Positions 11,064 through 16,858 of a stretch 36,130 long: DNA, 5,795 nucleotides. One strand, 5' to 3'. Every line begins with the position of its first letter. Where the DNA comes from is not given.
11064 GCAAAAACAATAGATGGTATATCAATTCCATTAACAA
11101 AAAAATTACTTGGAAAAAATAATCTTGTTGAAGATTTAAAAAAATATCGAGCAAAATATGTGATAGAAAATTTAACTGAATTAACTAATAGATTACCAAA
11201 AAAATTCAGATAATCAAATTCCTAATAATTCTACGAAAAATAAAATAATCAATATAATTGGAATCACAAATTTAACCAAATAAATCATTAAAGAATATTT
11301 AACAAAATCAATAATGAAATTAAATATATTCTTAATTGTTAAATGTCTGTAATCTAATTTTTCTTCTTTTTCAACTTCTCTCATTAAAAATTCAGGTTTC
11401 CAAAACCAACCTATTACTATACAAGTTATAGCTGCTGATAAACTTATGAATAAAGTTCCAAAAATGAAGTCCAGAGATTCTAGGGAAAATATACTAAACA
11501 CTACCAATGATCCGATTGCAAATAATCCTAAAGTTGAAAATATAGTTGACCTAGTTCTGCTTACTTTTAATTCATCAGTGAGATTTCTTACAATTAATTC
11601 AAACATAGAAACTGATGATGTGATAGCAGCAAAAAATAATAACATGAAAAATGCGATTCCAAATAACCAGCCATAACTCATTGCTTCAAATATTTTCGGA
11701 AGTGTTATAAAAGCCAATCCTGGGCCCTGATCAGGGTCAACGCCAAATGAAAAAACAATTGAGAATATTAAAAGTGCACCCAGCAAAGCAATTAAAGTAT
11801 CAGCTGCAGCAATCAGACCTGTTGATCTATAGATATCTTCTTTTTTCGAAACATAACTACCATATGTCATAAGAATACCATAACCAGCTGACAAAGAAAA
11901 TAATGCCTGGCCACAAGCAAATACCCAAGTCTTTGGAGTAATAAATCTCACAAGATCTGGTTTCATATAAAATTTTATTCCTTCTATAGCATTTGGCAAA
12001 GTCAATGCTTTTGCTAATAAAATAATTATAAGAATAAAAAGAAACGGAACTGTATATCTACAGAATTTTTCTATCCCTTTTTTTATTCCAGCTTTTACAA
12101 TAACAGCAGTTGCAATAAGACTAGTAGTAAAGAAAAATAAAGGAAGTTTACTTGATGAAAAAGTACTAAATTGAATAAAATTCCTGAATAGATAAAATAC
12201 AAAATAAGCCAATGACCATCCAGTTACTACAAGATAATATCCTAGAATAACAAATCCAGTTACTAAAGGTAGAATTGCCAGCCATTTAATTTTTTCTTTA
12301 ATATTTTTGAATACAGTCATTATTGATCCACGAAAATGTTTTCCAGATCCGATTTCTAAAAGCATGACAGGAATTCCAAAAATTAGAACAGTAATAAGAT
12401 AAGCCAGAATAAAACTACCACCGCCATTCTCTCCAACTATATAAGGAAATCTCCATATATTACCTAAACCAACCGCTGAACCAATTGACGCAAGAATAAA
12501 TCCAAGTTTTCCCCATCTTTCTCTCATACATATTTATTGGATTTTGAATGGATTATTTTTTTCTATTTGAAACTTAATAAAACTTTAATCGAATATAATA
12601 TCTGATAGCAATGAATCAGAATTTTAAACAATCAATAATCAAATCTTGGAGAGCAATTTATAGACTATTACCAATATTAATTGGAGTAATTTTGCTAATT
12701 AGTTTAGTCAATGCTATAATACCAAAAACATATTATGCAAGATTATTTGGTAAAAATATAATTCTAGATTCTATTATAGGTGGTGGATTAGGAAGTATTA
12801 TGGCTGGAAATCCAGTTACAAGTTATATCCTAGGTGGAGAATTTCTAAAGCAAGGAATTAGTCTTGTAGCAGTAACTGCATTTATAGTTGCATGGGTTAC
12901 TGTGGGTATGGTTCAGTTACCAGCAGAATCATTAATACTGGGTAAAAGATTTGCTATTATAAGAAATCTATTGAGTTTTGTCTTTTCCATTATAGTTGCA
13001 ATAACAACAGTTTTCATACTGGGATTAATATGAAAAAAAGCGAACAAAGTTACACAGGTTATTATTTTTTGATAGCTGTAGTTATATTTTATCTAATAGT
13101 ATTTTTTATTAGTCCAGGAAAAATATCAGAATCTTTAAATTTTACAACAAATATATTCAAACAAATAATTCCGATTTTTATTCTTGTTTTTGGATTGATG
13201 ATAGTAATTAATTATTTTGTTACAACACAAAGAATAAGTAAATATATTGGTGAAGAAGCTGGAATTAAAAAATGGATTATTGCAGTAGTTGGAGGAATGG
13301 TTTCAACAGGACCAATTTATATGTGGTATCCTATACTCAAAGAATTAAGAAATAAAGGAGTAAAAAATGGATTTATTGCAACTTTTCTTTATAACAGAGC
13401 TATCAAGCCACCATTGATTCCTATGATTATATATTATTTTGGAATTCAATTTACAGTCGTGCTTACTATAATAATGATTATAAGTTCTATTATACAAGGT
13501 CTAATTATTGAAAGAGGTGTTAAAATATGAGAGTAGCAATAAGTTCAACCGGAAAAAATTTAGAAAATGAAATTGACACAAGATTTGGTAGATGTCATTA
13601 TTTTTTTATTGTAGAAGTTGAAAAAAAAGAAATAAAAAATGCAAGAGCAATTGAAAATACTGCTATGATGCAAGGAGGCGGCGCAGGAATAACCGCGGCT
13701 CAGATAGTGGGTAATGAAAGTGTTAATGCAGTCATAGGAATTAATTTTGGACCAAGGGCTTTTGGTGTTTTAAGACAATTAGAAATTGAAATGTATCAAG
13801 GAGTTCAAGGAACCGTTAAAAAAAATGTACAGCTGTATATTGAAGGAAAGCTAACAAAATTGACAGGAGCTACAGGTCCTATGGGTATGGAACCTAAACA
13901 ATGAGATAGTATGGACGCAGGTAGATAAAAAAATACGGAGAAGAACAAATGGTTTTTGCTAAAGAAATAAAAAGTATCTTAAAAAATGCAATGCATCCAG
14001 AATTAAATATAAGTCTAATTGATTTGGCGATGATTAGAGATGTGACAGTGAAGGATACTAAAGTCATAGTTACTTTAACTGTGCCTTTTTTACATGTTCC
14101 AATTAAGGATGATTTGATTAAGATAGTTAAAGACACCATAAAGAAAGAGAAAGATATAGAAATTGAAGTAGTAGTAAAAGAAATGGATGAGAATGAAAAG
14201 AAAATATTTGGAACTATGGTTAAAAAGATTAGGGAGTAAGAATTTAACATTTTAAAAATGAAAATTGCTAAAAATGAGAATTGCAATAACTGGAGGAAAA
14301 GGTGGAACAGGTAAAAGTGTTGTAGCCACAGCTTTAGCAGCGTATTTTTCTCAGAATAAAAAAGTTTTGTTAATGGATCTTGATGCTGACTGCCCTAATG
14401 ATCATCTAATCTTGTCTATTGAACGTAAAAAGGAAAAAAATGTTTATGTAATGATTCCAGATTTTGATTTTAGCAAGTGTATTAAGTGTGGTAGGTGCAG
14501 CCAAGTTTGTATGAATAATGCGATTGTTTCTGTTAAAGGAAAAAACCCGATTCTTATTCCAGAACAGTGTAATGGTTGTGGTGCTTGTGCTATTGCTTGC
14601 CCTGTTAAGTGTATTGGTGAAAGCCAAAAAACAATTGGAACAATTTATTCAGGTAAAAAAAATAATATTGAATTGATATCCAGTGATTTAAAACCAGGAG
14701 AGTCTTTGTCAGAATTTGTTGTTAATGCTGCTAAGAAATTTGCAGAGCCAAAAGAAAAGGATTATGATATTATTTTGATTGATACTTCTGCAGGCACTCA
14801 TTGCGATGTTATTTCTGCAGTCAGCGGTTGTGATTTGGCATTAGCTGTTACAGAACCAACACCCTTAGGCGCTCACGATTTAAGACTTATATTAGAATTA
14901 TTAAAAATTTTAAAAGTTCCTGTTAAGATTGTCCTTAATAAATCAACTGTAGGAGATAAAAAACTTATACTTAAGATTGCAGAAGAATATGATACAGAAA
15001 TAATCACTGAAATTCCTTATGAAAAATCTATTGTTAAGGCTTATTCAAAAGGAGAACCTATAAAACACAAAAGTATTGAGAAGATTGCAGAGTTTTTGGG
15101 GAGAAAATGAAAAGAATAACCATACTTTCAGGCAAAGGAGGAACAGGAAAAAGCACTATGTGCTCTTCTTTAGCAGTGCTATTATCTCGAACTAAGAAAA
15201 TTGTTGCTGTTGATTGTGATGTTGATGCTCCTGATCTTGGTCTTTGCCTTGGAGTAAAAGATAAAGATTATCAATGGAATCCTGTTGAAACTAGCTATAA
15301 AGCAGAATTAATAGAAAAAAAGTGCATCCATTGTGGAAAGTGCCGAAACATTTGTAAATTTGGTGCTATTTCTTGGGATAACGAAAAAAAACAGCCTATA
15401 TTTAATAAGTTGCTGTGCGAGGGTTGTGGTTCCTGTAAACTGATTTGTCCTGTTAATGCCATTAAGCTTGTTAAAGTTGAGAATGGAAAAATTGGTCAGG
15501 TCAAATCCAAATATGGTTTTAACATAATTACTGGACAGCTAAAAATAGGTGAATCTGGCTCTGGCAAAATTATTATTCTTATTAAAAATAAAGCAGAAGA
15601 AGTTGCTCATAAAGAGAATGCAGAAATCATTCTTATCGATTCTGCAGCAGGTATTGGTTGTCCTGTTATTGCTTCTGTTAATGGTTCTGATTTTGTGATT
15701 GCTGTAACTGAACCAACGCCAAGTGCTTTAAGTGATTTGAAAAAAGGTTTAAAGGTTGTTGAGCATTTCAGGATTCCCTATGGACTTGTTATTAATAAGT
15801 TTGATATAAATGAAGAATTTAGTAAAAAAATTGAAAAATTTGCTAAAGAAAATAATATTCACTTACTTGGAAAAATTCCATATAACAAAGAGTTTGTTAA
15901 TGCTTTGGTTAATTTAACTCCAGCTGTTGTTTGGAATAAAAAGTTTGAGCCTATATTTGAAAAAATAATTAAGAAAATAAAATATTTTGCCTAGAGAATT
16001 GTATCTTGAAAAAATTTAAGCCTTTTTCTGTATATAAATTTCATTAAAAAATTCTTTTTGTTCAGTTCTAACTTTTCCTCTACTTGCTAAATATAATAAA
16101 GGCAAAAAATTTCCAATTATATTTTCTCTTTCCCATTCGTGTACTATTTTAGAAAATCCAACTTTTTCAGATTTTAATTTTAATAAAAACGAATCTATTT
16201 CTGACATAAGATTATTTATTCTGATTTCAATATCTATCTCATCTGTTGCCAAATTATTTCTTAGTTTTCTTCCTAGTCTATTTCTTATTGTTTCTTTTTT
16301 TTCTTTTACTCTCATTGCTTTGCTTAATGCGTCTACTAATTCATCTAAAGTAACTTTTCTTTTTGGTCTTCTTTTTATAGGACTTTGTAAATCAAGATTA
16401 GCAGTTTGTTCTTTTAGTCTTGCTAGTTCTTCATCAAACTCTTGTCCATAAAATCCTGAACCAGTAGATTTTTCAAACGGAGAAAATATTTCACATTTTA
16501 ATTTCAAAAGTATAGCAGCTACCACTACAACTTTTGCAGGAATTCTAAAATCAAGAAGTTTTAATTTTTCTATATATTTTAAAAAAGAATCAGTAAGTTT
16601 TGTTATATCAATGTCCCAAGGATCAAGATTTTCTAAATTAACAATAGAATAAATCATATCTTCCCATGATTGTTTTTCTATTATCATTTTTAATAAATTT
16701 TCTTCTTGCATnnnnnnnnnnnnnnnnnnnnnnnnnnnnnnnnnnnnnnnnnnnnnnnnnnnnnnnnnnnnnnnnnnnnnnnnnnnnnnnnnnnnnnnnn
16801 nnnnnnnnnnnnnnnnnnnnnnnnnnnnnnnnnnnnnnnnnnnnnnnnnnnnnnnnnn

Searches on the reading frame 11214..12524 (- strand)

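Call 74: search_protein_families(library=pfam, proteins=[window:11214-12524:-], max_evalue=0.00001)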
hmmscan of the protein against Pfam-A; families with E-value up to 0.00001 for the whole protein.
window:11214-12524:- (436 aa): 1 family
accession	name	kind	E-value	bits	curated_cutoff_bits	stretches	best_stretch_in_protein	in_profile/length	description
PF00209.24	SNF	-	7.9e-62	210.1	27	2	132-408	180-472/524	Sodium:neurotransmitter symporter family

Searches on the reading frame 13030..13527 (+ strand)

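Call 74: search_protein_families(library=pfam, proteins=[window:13030-13527:+], max_evalue=0.00001)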
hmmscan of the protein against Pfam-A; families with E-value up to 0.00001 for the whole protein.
window:13030-13527:+ (166 aa): 1 family
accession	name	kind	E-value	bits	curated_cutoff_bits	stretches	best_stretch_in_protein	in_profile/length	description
PF03773.19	ArsP_1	-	5.5e-06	26.2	32.3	1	38-161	167-293/294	Predicted permease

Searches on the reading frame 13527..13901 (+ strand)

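Call 74: search_protein_families(library=pfam, proteins=[window:13527-13901:+], max_evalue=0.00001)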
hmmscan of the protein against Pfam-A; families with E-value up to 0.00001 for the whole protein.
window:13527-13901:+ (125 aa): 1 family
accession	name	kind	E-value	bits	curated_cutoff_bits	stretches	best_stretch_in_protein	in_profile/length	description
PF02579.22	Nitro_FeMo-Co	-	1.7e-19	70.3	26.3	1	13-105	2-93/94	Dinitrogenase iron-molybdenum cofactor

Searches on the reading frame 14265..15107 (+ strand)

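Call 11: search_protein_families(library=pfam, proteins=[window:14265-15107:+], max_evalue=0.001)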
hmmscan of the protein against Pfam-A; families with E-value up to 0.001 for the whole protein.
window:14265-15107:+ (281 aa): 16 families
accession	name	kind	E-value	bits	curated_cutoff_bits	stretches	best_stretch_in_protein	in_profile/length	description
PF01656.29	CbiA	-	7.3e-19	68.4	25.4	1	6-266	1-125/125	CobQ/CobB/MinD/ParA nucleotide binding domain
PF10609.15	ParA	-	7.6e-13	48.9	27.1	1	3-65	3-67/246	NUBPL iron-transfer P-loop NTPase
PF13614.12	AAA_31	-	1.3e-11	45.2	27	1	6-88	4-74/177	AAA domain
PF00037.32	Fer4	-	6.1e-11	42.1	21.1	2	66-87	2-23/24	4Fe-4S binding domain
PF13237.11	Fer4_10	-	3e-09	37.1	25.5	1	67-113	4-53/53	4Fe-4S dicluster domain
PF12797.12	Fer4_2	-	3.5e-09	36.5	24.5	2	95-114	3-22/22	4Fe-4S binding domain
PF12838.12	Fer4_7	-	1e-08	35.9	27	1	71-116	1-52/52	4Fe-4S dicluster domain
PF14697.11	Fer4_21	-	3.5e-08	33.9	35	1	70-117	6-57/59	4Fe-4S dicluster domain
PF13187.11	Fer4_9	-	6e-07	29.8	27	1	71-117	1-52/52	4Fe-4S dicluster domain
PF12837.12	Fer4_6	-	6.6e-07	29.4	25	0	65-87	2-24/24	4Fe-4S binding domain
PF02374.21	ArsA_ATPase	-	6.1e-06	26.1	24.3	1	4-40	1-38/305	Anion-transporting ATPase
PF06564.18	CBP_BcsQ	-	0.00013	22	21.3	0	6-48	4-44/234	Cellulose biosynthesis protein BcsQ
PF13484.11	Fer4_16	-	0.00016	22.8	30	0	71-90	1-20/66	4Fe-4S double cluster binding domain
PF25160.1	LdpA_Fe-S-bd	-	0.00056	20.1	27.6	1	78-120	9-46/49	LdpA Fe-S cluster-binding domain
PF17179.9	Fer4_22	-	0.00071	20.8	27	0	59-84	68-93/95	4Fe-4S dicluster domain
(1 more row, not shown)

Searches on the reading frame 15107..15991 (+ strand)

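Call 11: search_protein_families(library=pfam, proteins=[window:15107-15991:+], max_evalue=0.001)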
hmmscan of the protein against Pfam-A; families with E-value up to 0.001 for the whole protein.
window:15107-15991:+ (295 aa): 17 families
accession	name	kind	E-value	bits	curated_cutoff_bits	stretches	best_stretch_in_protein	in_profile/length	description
PF01656.29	CbiA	-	1.8e-19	70.4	25.4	1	4-266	1-118/125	CobQ/CobB/MinD/ParA nucleotide binding domain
PF10609.15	ParA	-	2e-16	60.6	27.1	2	3-62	5-70/246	NUBPL iron-transfer P-loop NTPase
PF00037.32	Fer4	-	1.8e-12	46.9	21.1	2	98-120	2-24/24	4Fe-4S binding domain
PF12838.12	Fer4_7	-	4.4e-10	40.3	27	1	72-118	1-52/52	4Fe-4S dicluster domain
PF14697.11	Fer4_21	-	2.5e-09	37.5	35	1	67-121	2-59/59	4Fe-4S dicluster domain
PF13614.12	AAA_31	-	4.6e-09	36.9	27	1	1-61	1-61/177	AAA domain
PF12837.12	Fer4_6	-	6.1e-08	32.7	25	0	99-119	4-24/24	4Fe-4S binding domain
PF13187.11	Fer4_9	-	1.7e-07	31.6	27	1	72-119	1-52/52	4Fe-4S dicluster domain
PF13484.11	Fer4_16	-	3.4e-07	31.4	30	0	104-128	2-28/66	4Fe-4S double cluster binding domain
PF00142.24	Fer4_NifH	-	1.2e-06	28.7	25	0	6-49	4-48/271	4Fe-4S iron sulfur cluster binding proteins, NifH/frxC family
PF12797.12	Fer4_2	-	2.4e-06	27.5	24.5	0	70-84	7-21/22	4Fe-4S binding domain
PF25160.1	LdpA_Fe-S-bd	-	4e-06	27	27.6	0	103-122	27-46/49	LdpA Fe-S cluster-binding domain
PF02374.21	ArsA_ATPase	-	2e-05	24.4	24.3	1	3-33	2-32/305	Anion-transporting ATPase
PF13237.11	Fer4_10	-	2.8e-05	24.4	25.5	1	69-115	5-53/53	4Fe-4S dicluster domain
PF12798.12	Fer4_3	-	7.6e-05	23.7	27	0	73-87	1-15/15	4Fe-4S binding domain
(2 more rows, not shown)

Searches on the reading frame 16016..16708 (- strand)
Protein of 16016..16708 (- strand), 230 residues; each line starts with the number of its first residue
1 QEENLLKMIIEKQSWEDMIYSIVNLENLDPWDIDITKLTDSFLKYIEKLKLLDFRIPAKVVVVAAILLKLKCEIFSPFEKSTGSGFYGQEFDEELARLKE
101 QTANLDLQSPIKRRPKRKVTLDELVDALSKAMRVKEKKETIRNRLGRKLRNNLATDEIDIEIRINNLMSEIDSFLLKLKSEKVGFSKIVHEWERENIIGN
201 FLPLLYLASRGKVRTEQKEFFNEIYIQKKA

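Call 11: search_protein_families(library=pfam, proteins=[window:16016-16708:-], max_evalue=0.001)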
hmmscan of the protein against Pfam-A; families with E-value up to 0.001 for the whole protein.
window:16016-16708:- (230 aa): 1 family
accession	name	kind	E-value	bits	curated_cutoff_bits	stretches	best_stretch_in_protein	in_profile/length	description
PF02616.19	SMC_ScpA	-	2.1e-20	74.2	24.6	1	24-227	3-230/232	Segregation and condensation protein ScpA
